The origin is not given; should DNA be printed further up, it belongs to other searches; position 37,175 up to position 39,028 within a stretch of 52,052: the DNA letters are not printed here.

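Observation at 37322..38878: Cytoplasmic TIR-LRR protein: a TIR domain with an intact catalytic-Glu motif fused to BspA-type leucine-rich repeats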

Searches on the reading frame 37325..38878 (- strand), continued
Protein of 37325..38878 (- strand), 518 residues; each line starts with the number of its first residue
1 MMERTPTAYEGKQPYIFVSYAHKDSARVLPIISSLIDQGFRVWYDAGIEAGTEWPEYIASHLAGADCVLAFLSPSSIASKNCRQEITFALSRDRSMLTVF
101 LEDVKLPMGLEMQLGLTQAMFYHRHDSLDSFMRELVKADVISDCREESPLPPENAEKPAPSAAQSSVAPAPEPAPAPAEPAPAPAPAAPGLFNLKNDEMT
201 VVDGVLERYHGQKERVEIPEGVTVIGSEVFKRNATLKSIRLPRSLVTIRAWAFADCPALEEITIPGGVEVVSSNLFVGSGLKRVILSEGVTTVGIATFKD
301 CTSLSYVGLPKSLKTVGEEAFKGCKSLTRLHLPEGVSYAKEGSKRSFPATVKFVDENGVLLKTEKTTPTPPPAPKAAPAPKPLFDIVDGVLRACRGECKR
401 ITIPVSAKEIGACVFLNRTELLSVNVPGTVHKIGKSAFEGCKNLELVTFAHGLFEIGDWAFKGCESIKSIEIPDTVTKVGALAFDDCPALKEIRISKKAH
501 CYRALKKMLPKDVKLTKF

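Call 31: find_related_loci(query=A1, collection=genome_contigs, flank=10000)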
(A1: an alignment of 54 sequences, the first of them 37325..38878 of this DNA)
Query A1 (518 aa) in genome_contigs; peptide patterns used: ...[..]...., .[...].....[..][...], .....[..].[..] (x = any residue, [..] = any of these).
424 stretches matched a pattern; 370 encode a relative of the query (tblastn E <= 1e-3); the best 80 are kept; 78 distinct loci.
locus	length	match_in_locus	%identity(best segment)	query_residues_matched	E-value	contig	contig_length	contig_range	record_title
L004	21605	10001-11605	82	2-517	0e+0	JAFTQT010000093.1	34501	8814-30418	MAG: Clostridia bacterium isolate RGIG4064 Roe_deer_Cecum.Co__c1303804, whole genome shotgun sequence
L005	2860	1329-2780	41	3-495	6e-110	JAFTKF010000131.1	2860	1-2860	MAG: Clostridia bacterium isolate RGIG3894 Roe_deer_Cecum-2__c308126, whole genome shotgun sequence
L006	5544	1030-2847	34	7-502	1e-85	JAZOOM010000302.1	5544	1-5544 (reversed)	MAG: Eubacteriales bacterium isolate T1900045628_YK20190322.MAGScoT_cleanbin_000023 SGB_8045_k141_894143, whole genome s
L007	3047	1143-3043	41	6-517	4e-85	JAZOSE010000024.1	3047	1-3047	MAG: Eubacteriales bacterium isolate T1900045548_YK20190242.MAGScoT_cleanbin_000010 SGB_7855_k141_2955156, whole genome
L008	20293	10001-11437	33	5-517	6e-78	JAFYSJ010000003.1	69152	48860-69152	MAG: Clostridia bacterium isolate RGIG7378 Water_buffalos_Cecum-5__c93467, whole genome shotgun sequence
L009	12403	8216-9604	33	9-518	2e-77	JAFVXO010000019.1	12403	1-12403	MAG: Clostridia bacterium isolate RGIG5486 Sheep_Colon.Co__c403872, whole genome shotgun sequence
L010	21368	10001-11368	31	9-511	2e-73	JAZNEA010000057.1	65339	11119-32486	MAG: Clostridia bacterium isolate T1900044724_TS20190190.MAGScoT_cleanbin_000004 SGB_1923_k141_1650421, whole genome sho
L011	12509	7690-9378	31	7-500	4e-72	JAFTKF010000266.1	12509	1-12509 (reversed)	MAG: Clostridia bacterium isolate RGIG3894 Roe_deer_Cecum-2__c607631, whole genome shotgun sequence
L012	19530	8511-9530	39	9-510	1e-71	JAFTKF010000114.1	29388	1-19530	MAG: Clostridia bacterium isolate RGIG3894 Roe_deer_Cecum-2__c265786, whole genome shotgun sequence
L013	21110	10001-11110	39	7-517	8e-70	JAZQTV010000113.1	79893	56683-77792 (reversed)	MAG: Clostridia bacterium isolate T1900045185_TC20190181.MAGScoT_cleanbin_000015 SGB_5266_k141_659552, whole genome shot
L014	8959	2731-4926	44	7-517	1e-94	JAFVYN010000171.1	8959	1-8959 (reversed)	MAG: Clostridia bacterium isolate RGIG5511 Sheep_Colon.Co__c3308479, whole genome shotgun sequence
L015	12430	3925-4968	35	3-514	6e-68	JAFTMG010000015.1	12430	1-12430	MAG: Clostridia bacterium isolate RGIG3947 Roe_deer_Cecum-3__c31136, whole genome shotgun sequence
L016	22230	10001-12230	29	6-509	1e-65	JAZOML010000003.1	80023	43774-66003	MAG: Eubacteriales bacterium isolate T1900045648_YK20190342.MAGScoT_cleanbin_000010 SGB_8181_k141_20040, whole genome sh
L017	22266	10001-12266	32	9-514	7e-72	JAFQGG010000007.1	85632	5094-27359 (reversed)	MAG: Clostridia bacterium isolate RGIG1792 Goat_Cecum-4__c779, whole genome shotgun sequence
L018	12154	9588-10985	27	2-495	1e-62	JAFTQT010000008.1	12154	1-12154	MAG: Clostridia bacterium isolate RGIG4064 Roe_deer_Cecum.Co__c73359, whole genome shotgun sequence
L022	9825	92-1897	31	6-509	1e-59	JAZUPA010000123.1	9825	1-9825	MAG: Acutalibacteraceae bacterium isolate T1900044868_TS20190334.MAGScoT_cleanbin_000047 SGB_3151_k141_231837, whole gen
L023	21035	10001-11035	36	7-487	6e-56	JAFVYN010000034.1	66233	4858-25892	MAG: Clostridia bacterium isolate RGIG5511 Sheep_Colon.Co__c539606, whole genome shotgun sequence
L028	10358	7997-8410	60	8-145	7e-54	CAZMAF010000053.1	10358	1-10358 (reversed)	MAG TPA_asm: uncultured Lachnospiraceae bacterium isolate SRP315200_co1_648 genome assembly, contig: NODE_14410_length_1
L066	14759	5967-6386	55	7-146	2e-46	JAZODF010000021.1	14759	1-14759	MAG: Eubacteriales bacterium isolate T1900044752_TS20190418.MAGScoT_cleanbin_000046 SGB_2247_k141_258607, whole genome s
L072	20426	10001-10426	49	6-147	7e-45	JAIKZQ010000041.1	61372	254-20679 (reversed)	MAG: Lachnospiraceae bacterium isolate RUI511 k141_2039785_flag=0_multi=29.7251_len=61372, whole genome shotgun sequence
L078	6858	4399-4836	51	8-153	2e-44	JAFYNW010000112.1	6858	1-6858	MAG: Clostridia bacterium isolate RGIG7261 Water_buffalos_Cecum-4__c182336, whole genome shotgun sequence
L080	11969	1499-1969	47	8-165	3e-44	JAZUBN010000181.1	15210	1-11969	MAG: Oscillospiraceae bacterium isolate T1900045317_YK20190006.MAGScoT_cleanbin_000020 SGB_6313_k141_1335209, whole geno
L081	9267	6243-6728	45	12-174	3e-44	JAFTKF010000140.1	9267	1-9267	MAG: Clostridia bacterium isolate RGIG3894 Roe_deer_Cecum-2__c329920, whole genome shotgun sequence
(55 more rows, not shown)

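Call 36: search_protein_families(library=pfam, proteins=[L022:3704-5566:+, L028:2865-5750:+, L080:4803-6224:-, L010:13501-16140:+, L078:3319-4143:-, L066:920-5155:+, L066:5400-5894:+, L008:11465-11746:+, L010:11764-12084:+, L010:12093-13490:+], max_evalue=0.0001)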
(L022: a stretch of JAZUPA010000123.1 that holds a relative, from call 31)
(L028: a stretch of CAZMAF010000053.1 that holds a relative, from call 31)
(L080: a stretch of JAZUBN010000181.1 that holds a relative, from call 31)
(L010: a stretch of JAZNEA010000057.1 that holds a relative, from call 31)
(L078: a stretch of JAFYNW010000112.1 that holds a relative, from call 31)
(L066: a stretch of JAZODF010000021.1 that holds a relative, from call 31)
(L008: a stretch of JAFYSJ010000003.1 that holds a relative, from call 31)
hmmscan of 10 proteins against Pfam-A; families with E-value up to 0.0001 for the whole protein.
L022:3704-5566:+ (621 aa): 2 families
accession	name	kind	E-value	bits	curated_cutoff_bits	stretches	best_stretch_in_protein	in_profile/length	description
PF13306.12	LRR_5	-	6.8e-102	336.7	27.7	3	356-482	3-126/127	BspA type Leucine rich repeat region (6 copies)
PF13855.12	LRR_8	-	6.1e-12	45.6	27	0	421-467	12-59/61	Leucine rich repeat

L028:2865-5750:+ (962 aa): 3 families
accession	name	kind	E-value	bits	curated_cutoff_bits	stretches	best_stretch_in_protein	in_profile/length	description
PF00005.33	ABC_tran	-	2e-32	113.1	25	1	22-167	1-136/137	ABC transporter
PF02687.27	FtsX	-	1.8e-14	54.2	25.5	1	838-953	3-120/120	FtsX-like permease C-terminal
PF02463.25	SMC_N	-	4e-05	23.6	40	0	31-208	23-208/220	RecF/RecN/SMC N terminal domain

L080:4803-6224:- (474 aa): 2 families
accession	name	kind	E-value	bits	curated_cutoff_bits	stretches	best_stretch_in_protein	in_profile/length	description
PF01554.23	MatE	-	2.4e-52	177.3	24.9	2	47-208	1-161/161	MatE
PF01943.22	Polysacc_synt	-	6e-06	26.3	28.2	0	92-318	51-263/274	Polysaccharide biosynthesis protein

L010:13501-16140:+ (880 aa): 3 families
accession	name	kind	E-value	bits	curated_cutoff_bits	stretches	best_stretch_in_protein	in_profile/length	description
PF02896.24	PEP-utilizers_C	-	2.4e-76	257.2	22.8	1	524-875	5-291/293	PEP-utilising enzyme, PEP-binding domain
PF01326.24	PPDK_N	-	3.3e-56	191.4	27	2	23-294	2-218/328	Pyruvate phosphate dikinase, AMP/ATP-binding domain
PF00391.29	PEP-utilizers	-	1.3e-24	86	23.1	1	427-508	3-72/72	PEP-utilising enzyme, mobile domain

L078:3319-4143:- (275 aa): 2 families
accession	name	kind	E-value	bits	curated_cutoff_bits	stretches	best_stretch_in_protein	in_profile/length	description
PF13277.11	YmdB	-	1.6e-92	309.8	27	1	24-271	1-252/253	YmdB-like protein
PF00149.33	Metallophos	-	4.3e-09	37.5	21.5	1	21-197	1-190/191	Calcineurin-like phosphoesterase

L066:920-5155:+ (1412 aa): 4 families
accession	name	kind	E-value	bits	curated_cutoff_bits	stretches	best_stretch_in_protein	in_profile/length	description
PF01580.24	FtsK_SpoIIIE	-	4e-57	193.6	24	1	1026-1217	2-220/221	FtsK/SpoIIIE family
PF17854.6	FtsK_alpha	-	9.8e-27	93.6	22.9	1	919-1018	2-101/101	FtsK alpha domain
PF09397.16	FtsK_gamma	-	2.2e-22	78.9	30.6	1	1338-1398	3-63/63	Ftsk gamma domain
PF13491.11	FtsK_4TM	-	7.1e-09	36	23.1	1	37-165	44-160/171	4TM region of DNA translocase FtsK/SpoIIIE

L066:5400-5894:+ (165 aa): 1 family
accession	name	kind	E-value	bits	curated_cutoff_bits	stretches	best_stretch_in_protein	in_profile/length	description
PF01965.30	DJ-1_PfpI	-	1e-40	139.7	26.6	1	2-160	3-163/165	DJ-1/PfpI family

L008:11465-11746:+ (94 aa): 1 family
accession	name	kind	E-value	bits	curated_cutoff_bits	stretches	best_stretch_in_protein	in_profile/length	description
PF04025.18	RemA-like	-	7.9e-35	119.2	26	1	3-75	1-73/73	Extracellular matrix regulatory protein A-like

L010:11764-12084:+ (107 aa): 1 family
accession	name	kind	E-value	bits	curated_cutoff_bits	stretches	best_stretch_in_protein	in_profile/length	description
PF01192.27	RNA_pol_Rpb6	-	7.6e-16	58.3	26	1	21-73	2-53/53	RNA polymerase Rpb6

L010:12093-13490:+ (466 aa): 2 families
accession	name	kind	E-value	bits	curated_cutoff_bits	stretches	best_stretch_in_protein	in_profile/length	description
PF03129.25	HGTP_anticodon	-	1.8e-22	79.7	21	1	375-462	1-93/94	Anticodon binding domain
PF00587.30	tRNA-synt_2b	-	3.2e-12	47.3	29.3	1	167-344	5-173/179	tRNA synthetase class II core domain (G, H, P, S and T)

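Call 46: search_protein_families(library=padloc, alignment_id=A3, max_evalue=1e-8)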
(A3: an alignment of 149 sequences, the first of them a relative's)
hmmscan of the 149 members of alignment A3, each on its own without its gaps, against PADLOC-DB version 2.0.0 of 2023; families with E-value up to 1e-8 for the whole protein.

A. member 1, L008:8976-10031:- (352 aa): 0 families

B. families by the number of members that match (of 149 scanned): 7 families
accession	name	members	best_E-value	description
PDLC04135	mad3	3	8e-31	mads_3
PDLC04140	mad8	3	1.6e-14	mads_8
PDLC02903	pVip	2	4.5e-17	Viperins not associated with kinases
PDLC02904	pVip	2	4.8e-12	Viperins associated with kinases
PDLC03982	PD-Lambda-2_B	1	3.2e-16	-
PDLC04133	mad1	1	1.6e-14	mads_1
PDLC02980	AriA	1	5.2e-10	-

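Call 47: search_protein_families(library=pfam, alignment_id=A3, max_evalue=0.00001)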
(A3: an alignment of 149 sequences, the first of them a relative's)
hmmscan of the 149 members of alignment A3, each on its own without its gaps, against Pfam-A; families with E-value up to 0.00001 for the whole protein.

A. member 1, L008:8976-10031:- (352 aa): 0 families

B. families by the number of members that match (of 149 scanned): 117 families (the first 25 are shown)
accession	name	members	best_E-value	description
PF13306.12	LRR_5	9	6.8e-102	BspA type Leucine rich repeat region (6 copies)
PF13855.12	LRR_8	6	6.2e-19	Leucine rich repeat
PF00149.33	Metallophos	5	1.5e-13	Calcineurin-like phosphoesterase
PF13277.11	YmdB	4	9.9e-96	YmdB-like protein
PF01965.30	DJ-1_PfpI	3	1e-40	DJ-1/PfpI family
PF04025.18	RemA-like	3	1.1e-35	Extracellular matrix regulatory protein A-like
PF00005.33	ABC_tran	3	5e-34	ABC transporter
PF01192.27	RNA_pol_Rpb6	3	5.4e-16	RNA polymerase Rpb6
PF02554.20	CstA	2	5.4e-152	Carbon starvation protein CstA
PF00793.26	DAHP_synth_1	2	6.3e-45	DAHP synthetase I family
PF08340.16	YicC-like_C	2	3.4e-44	Endoribonuclease YicC-like, C-terminal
PF03755.18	YicC-like_N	2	2.7e-41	Endoribonuclease YicC-like, N-terminal region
PF00664.28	ABC_membrane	2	1.3e-40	ABC transporter transmembrane region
PF18164.7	GNAT_C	2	8e-29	GNAT-like C-terminal domain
PF04055.27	Radical_SAM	2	2.9e-26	Radical SAM superfamily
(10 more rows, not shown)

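Call 56: search_protein_families(library=pfam, alignment_id=A4, max_evalue=0.0001)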
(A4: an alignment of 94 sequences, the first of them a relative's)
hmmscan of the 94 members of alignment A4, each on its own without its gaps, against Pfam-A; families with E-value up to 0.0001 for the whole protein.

A. member 1, L019:408-3083:+ (892 aa): 5 families
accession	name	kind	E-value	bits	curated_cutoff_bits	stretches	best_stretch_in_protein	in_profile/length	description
PF01580.24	FtsK_SpoIIIE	-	7.3e-55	186.2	24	1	352-538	6-220/221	FtsK/SpoIIIE family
PF09397.16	FtsK_gamma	-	1.5e-45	153.1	30.6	2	635-694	3-62/63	Ftsk gamma domain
PF13676.11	TIR_2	-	3.9e-42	144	28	2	11-118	1-109/122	TIR domain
PF17854.6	FtsK_alpha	-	3.3e-28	98.3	22.9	1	240-339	1-100/101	FtsK alpha domain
PF01582.25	TIR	-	1e-09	38.9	21.3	1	770-837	17-85/179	TIR domain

B. families by the number of members that match (of 94 scanned): 34 families (the first 25 are shown)
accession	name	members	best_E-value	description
PF13676.11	TIR_2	94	3.9e-42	TIR domain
PF08937.16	ThsB_TIR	39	5.4e-09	Thoeris protein ThsB, TIR-like domain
PF13306.12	LRR_5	33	3.6e-136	BspA type Leucine rich repeat region (6 copies)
PF13855.12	LRR_8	25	1.8e-20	Leucine rich repeat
PF08238.18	Sel1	17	7.3e-148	Sel1 repeat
PF01582.25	TIR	11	1e-09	TIR domain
PF01580.24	FtsK_SpoIIIE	7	2.1e-96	FtsK/SpoIIIE family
PF17854.6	FtsK_alpha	7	3.3e-28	FtsK alpha domain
PF09397.16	FtsK_gamma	5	1.5e-45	Ftsk gamma domain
PF12799.13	LRR_4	5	3.2e-30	Leucine Rich repeats (2 copies)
PF05725.18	FNIP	4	1.4e-06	FNIP Repeat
PF23952.1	LRR_EndoS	3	1.7e-08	Endo-beta-N-acetylglucosaminidase EndoS LRR domain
PF19789.6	DUF6273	2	2.5e-27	Domain of unknown function (DUF6273)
PF13432.12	TPR_16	2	2.2e-16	Tetratricopeptide repeat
PF07719.23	TPR_2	2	2.7e-09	Tetratricopeptide repeat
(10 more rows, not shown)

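Call 61: search_dna_similar(query=window:37325-38878:-, collection=phages, mode=protein, max_rows=15)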
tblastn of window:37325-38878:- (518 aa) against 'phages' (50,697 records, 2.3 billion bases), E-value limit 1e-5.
Records with a match: 26; places in all: 55; records where one place covers at least 80% of the query: 0.
Best place of each record, by identity: <60% 26.
By first word of the organism name: Bacteriophage 23; Caudoviricetes 1; Lachnospiraceae 1; phage 1.
By host as written in the record: - 24; Bos mutus 1; Lachnospiraceae 1.
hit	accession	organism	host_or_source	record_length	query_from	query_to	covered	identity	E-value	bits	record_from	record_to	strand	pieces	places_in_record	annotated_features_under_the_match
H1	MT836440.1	Bacteriophage sp.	human fecal samples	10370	216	496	54%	31.7%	2e-19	158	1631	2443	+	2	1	record has no annotation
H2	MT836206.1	Bacteriophage sp.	human fecal samples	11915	214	496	55%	30.6%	7e-26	118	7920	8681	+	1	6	record has no annotation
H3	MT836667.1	Bacteriophage sp.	human fecal samples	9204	206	487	54%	29.7%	3e-18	94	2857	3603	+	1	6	record has no annotation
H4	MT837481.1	Bacteriophage sp.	human fecal samples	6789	206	495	47%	34.2%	5e-16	167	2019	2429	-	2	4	record has no annotation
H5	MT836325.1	Bacteriophage sp.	human fecal samples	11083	214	496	55%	28.2%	1e-17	92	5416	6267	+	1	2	record has no annotation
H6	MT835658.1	Bacteriophage sp.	human fecal samples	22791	211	493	55%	28.2%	2e-18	163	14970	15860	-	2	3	record has no annotation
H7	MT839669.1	Bacteriophage sp.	human fecal samples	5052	206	495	48%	31.7%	4e-15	158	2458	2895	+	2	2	record has no annotation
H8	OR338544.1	Caudoviricetes sp.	Bos mutus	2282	216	491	53%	28.6%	3e-29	127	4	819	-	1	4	hypothetical protein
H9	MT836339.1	Bacteriophage sp.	human fecal samples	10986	191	470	54%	28.0%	4e-20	100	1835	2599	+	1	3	record has no annotation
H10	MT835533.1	Bacteriophage sp.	human fecal samples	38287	209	495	55%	26.9%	2e-13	142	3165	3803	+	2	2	record has no annotation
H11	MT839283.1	Bacteriophage sp.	human fecal samples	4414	220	495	44%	33.8%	2e-9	122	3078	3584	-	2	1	record has no annotation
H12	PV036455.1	Lachnospiraceae phage IMGVR 15430980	Lachnospiraceae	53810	191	486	57%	24.6%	4e-12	75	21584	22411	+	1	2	hypothetical protein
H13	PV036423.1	phage NatCom_17901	human feces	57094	198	495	58%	23.6%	5e-12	75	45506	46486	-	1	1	hypothetical protein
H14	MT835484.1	Bacteriophage sp.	human fecal samples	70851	225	493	52%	25.7%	1e-13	80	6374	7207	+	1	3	record has no annotation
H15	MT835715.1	Bacteriophage sp.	human fecal samples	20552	206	493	56%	23.7%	3e-10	69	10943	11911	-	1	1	record has no annotation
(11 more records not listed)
